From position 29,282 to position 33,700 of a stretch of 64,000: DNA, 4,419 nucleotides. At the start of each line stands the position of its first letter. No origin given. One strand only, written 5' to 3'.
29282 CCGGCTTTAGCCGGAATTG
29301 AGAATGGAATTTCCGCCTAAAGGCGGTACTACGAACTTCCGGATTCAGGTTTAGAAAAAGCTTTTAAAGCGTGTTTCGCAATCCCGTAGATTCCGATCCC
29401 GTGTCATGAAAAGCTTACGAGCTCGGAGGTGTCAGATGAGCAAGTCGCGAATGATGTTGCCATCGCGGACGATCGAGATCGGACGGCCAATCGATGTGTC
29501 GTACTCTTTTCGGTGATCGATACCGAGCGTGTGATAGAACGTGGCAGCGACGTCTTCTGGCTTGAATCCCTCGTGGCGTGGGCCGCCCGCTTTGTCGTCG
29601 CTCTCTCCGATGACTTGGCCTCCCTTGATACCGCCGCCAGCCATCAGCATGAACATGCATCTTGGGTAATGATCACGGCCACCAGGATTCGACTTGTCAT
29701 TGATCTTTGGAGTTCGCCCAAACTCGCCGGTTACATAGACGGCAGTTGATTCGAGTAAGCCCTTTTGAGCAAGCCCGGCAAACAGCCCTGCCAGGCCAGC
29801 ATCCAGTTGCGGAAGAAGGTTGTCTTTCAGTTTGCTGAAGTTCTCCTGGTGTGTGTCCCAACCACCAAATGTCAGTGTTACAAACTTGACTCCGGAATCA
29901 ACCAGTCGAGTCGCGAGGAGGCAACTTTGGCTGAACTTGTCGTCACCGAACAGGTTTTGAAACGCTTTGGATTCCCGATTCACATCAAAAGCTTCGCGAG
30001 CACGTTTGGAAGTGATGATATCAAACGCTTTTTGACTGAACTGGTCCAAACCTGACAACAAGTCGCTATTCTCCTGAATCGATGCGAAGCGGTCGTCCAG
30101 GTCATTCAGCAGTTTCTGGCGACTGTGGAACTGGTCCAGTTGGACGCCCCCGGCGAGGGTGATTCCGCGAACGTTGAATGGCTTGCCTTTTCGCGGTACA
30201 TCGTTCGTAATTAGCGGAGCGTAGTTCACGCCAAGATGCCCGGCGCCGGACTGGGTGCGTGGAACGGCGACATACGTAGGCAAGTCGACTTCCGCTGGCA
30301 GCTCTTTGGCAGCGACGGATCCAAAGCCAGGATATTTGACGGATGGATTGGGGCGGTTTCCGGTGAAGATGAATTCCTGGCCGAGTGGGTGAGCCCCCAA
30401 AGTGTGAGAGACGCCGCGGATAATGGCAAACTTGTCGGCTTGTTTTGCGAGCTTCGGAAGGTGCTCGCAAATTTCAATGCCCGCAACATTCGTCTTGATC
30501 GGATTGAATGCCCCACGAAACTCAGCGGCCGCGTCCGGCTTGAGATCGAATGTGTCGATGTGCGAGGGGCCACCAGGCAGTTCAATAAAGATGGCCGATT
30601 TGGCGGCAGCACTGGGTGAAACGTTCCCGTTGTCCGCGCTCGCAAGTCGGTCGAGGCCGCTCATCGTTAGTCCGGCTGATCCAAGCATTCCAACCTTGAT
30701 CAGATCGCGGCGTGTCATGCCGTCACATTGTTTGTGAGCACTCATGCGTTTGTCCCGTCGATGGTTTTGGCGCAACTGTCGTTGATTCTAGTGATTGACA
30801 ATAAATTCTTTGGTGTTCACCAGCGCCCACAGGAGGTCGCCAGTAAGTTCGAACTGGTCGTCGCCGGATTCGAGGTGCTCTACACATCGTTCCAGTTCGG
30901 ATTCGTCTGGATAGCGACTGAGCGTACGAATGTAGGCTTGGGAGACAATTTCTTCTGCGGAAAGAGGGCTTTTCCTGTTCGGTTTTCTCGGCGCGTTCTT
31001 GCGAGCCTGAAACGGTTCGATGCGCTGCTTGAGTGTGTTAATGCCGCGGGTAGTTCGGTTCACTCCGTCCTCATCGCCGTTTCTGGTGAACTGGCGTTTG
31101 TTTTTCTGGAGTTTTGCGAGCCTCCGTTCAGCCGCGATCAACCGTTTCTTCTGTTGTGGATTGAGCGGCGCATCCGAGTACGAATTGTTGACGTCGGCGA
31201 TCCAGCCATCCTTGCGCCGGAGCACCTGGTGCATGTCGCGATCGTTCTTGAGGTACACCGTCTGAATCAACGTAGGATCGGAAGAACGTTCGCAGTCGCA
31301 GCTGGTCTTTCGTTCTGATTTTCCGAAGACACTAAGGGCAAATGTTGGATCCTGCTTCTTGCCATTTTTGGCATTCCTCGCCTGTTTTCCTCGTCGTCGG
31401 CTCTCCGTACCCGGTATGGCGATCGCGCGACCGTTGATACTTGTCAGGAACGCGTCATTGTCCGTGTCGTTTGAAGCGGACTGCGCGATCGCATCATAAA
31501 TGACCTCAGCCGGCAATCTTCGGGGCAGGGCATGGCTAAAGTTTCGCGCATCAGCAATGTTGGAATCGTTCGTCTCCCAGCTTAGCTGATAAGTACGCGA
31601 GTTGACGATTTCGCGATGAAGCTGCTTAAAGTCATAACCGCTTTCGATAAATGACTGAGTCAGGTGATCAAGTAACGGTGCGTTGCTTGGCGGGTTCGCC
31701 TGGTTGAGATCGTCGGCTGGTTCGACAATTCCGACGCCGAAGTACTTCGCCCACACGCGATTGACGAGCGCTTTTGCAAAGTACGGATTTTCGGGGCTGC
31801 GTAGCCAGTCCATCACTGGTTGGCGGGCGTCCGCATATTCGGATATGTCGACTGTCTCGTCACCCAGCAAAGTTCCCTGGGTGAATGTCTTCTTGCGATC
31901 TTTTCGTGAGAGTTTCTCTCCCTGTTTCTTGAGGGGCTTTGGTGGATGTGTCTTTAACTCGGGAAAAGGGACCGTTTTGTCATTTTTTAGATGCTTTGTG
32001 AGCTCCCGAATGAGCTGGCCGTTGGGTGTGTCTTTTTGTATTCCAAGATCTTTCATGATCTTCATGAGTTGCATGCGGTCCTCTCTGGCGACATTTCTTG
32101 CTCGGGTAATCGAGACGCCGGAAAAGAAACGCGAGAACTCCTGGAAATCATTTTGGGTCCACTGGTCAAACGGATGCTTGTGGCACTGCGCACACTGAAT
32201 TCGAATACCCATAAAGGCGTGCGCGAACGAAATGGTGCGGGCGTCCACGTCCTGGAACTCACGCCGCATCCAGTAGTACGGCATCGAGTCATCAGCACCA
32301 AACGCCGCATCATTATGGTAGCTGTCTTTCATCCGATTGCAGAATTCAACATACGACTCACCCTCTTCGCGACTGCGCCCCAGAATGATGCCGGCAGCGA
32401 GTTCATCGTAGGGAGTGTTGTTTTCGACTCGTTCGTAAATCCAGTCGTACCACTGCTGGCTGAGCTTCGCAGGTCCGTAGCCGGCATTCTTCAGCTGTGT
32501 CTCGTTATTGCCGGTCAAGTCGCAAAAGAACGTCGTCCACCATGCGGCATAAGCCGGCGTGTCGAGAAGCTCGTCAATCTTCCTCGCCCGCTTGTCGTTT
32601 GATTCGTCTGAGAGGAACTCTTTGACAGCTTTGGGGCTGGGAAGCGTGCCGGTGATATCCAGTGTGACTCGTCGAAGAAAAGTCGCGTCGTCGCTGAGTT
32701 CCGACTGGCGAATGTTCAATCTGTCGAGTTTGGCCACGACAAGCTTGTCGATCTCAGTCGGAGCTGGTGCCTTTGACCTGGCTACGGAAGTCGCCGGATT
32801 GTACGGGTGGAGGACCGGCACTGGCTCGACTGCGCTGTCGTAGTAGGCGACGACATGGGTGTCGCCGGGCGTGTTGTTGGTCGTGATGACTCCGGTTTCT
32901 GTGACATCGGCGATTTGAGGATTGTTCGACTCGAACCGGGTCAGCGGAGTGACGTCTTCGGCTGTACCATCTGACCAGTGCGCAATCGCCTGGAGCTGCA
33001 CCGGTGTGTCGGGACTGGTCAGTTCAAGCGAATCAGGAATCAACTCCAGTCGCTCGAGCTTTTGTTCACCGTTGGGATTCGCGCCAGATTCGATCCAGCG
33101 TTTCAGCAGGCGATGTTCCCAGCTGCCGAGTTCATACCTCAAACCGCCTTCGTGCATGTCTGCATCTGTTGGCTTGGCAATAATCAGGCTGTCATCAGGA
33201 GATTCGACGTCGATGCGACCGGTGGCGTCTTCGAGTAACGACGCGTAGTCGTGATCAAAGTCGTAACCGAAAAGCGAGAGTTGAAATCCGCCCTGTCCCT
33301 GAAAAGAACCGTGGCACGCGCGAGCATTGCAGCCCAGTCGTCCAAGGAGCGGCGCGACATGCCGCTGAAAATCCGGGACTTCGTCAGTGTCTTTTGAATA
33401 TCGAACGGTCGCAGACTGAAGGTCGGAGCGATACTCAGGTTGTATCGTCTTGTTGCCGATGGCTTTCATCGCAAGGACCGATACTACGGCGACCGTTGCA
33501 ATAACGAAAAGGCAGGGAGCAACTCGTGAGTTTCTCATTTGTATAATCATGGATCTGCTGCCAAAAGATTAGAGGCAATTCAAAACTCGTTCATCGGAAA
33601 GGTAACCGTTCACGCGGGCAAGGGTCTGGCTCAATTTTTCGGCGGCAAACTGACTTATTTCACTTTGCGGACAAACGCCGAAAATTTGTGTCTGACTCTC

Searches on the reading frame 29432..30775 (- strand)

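Call 16: search_protein_families(library=pfam, proteins=[window:29432-30775:-])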
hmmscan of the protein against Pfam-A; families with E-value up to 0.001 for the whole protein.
window:29432-30775:- (447 aa): 1 family
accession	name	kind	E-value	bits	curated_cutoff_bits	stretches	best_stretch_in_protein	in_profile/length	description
PF07394.17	DUF1501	-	5.6e-104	348.8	27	1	58-446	1-390/390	Protein of unknown function (DUF1501)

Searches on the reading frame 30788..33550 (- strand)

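Call 16: search_protein_families(library=pfam, proteins=[window:30788-33550:-])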
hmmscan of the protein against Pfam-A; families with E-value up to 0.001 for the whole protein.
window:30788-33550:- (920 aa): 2 families
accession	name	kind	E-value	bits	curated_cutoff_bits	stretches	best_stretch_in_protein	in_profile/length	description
PF07583.16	PSCyt2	-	1.9e-52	178.7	29.8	1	266-479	1-207/209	Protein of unknown function (DUF1549)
PF07587.16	PSD1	-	4.8e-45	154.3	28.5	1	576-892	2-243/244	Protein of unknown function (DUF1553)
